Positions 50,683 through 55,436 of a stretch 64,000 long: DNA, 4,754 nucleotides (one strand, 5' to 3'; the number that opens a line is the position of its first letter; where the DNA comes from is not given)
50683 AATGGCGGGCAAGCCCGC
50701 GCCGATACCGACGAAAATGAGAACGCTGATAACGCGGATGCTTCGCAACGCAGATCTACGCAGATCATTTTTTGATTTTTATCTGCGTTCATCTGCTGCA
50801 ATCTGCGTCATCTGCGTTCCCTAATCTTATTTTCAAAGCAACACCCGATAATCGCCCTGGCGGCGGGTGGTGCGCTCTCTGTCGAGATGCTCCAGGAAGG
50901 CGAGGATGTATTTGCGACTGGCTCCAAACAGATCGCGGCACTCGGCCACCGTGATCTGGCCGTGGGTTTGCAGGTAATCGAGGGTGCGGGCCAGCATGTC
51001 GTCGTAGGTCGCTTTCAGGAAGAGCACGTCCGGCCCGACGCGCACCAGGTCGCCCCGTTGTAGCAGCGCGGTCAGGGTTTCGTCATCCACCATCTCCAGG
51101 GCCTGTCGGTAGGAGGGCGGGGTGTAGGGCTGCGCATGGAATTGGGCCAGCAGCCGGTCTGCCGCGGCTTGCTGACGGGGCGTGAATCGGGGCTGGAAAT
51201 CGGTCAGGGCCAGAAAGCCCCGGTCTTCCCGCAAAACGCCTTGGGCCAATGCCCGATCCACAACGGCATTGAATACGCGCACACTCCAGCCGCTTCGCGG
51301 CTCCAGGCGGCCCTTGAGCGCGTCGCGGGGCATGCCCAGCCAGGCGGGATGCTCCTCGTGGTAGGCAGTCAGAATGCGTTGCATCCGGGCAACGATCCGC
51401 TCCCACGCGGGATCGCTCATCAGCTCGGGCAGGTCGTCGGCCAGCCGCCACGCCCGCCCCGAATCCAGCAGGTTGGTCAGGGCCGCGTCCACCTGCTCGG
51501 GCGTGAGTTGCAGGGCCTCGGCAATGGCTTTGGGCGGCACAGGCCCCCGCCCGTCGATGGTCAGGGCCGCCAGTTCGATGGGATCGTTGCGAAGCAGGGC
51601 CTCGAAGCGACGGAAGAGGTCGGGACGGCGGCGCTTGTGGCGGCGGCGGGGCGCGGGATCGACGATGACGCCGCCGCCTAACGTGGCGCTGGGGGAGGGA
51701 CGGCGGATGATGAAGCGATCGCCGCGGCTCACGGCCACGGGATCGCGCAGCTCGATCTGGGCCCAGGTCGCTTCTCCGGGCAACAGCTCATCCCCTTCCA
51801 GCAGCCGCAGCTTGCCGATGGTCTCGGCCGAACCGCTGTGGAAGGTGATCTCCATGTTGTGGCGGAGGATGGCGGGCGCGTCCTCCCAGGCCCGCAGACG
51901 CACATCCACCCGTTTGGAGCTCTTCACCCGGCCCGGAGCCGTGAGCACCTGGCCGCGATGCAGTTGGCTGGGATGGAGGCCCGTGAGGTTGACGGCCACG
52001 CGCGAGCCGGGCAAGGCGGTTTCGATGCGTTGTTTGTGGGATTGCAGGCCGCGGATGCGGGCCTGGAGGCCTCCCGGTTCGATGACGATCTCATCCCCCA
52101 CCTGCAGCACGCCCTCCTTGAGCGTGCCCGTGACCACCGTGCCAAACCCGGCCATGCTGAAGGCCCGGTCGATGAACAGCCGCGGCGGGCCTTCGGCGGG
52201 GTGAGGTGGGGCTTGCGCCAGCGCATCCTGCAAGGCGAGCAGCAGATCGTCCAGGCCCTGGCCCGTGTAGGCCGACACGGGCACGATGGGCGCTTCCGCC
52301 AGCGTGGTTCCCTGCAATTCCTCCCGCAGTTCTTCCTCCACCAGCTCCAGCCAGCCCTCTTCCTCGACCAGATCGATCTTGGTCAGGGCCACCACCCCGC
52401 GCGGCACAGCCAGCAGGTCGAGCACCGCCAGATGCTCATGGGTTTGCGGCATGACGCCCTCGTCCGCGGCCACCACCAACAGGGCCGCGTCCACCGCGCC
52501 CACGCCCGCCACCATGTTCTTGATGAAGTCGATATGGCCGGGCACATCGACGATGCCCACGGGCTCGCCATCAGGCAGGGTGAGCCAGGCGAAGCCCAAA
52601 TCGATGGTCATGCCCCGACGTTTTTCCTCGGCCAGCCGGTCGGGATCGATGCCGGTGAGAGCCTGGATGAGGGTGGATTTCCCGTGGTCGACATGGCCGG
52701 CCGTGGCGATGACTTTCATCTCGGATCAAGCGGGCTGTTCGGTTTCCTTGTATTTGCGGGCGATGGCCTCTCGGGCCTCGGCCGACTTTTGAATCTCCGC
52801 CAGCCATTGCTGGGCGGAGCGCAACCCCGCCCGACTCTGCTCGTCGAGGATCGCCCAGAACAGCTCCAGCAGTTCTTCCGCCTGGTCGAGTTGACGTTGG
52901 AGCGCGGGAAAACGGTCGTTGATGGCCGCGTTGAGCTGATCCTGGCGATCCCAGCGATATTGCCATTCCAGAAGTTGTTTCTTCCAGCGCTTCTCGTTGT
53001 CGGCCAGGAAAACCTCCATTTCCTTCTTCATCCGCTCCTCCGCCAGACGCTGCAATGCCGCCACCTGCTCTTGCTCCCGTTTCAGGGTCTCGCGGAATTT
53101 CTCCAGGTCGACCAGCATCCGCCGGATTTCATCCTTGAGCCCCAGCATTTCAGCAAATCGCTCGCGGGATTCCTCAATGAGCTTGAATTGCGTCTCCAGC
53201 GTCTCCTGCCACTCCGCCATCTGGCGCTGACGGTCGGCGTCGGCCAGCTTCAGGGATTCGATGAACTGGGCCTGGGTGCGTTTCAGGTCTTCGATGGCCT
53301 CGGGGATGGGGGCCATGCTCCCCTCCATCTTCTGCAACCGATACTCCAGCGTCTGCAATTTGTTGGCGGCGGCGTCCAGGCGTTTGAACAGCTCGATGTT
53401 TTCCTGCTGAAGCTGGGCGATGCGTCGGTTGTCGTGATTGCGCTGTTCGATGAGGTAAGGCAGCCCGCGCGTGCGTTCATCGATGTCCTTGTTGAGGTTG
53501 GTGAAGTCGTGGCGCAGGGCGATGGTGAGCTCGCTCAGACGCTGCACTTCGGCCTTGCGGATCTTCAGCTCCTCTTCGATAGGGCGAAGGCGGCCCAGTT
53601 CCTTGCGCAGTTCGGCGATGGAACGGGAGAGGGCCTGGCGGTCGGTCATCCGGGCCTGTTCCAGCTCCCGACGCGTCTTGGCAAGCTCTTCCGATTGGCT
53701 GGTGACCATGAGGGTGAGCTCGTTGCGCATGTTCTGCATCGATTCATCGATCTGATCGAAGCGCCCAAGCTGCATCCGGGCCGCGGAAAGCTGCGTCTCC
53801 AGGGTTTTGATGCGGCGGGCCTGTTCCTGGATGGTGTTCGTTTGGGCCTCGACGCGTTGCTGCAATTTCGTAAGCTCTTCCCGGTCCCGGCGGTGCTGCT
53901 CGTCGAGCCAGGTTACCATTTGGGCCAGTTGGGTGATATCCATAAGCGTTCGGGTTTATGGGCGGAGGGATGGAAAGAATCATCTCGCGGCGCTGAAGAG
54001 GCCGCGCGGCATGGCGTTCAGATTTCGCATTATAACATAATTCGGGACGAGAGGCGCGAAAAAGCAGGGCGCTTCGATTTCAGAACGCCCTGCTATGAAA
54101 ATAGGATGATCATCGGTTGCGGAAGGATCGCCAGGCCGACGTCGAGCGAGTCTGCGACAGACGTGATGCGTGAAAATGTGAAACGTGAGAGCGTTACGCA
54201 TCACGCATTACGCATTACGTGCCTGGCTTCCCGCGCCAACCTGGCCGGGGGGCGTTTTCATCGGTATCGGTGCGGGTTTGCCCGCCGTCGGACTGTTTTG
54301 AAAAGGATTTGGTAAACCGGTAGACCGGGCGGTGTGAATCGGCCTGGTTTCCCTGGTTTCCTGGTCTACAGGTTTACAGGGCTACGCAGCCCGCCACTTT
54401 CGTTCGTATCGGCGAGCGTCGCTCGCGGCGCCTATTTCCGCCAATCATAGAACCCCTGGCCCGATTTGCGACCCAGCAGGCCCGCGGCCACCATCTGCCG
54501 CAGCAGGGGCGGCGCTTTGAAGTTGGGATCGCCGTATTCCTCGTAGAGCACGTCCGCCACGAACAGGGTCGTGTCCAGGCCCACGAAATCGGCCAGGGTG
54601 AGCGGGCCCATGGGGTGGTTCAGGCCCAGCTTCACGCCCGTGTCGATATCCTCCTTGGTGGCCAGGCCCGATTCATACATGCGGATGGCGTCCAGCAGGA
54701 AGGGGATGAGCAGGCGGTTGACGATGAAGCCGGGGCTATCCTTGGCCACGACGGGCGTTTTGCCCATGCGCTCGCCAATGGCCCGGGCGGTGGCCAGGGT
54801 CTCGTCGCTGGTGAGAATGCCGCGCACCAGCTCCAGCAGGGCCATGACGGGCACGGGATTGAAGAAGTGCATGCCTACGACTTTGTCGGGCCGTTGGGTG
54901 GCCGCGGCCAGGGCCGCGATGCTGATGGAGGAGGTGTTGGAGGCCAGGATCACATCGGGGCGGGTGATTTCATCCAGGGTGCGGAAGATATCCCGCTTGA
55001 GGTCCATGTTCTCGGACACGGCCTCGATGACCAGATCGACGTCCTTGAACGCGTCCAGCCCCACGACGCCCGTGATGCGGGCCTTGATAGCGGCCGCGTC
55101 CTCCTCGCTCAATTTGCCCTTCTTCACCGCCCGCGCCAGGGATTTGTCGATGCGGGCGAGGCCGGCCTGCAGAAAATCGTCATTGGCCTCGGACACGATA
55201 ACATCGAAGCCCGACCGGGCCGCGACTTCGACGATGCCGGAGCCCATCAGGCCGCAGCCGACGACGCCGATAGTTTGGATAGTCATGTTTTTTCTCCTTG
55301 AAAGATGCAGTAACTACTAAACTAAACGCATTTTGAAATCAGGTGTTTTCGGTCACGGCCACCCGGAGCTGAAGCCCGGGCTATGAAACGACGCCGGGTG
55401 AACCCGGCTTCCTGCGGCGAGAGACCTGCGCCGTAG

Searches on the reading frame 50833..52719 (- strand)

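Call 82: search_protein_families(library=pfam, proteins=[window:50833-52719:-], max_evalue=0.0001)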
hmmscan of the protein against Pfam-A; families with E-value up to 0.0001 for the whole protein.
window:50833-52719:- (628 aa): 6 families
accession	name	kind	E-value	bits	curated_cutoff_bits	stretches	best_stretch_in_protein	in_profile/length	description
PF00009.33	GTP_EFTU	-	2e-36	125.8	26.5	1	4-167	6-186/188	Elongation factor Tu GTP binding domain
PF09107.17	SelB-wing_3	-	6.7e-19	67.6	23.2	1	581-627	1-47/47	Elongation factor SelB, winged helix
PF25461.1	Beta-barrel_SelB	-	2.4e-13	50.6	27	1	276-358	5-79/80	Selenocysteine-specific elongation factor, beta-barrel domain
PF09106.17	SelB-wing_2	-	2.1e-12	47.4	22.3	1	448-505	2-57/57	Elongation factor SelB, winged helix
PF03144.31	GTP_EFTU_D2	-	2.1e-10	41.3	30.3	1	193-260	1-73/73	Elongation factor Tu domain 2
PF01926.29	MMR_HSR1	-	2.5e-07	31.2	21.9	1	4-100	2-100/113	50S ribosome-binding GTPase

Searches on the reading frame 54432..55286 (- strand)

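Call 82: search_protein_families(library=pfam, proteins=[window:54432-55286:-], max_evalue=0.0001)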
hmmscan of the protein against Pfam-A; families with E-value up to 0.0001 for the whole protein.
window:54432-55286:- (284 aa): 2 families
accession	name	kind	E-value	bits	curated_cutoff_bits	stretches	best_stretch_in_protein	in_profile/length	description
PF02737.24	3HCDH_N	-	9e-65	218.4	22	1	5-183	1-179/180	3-hydroxyacyl-CoA dehydrogenase, NAD binding domain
PF00725.27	3HCDH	-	9.7e-35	119.4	22.1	1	186-282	1-97/97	3-hydroxyacyl-CoA dehydrogenase, C-terminal domain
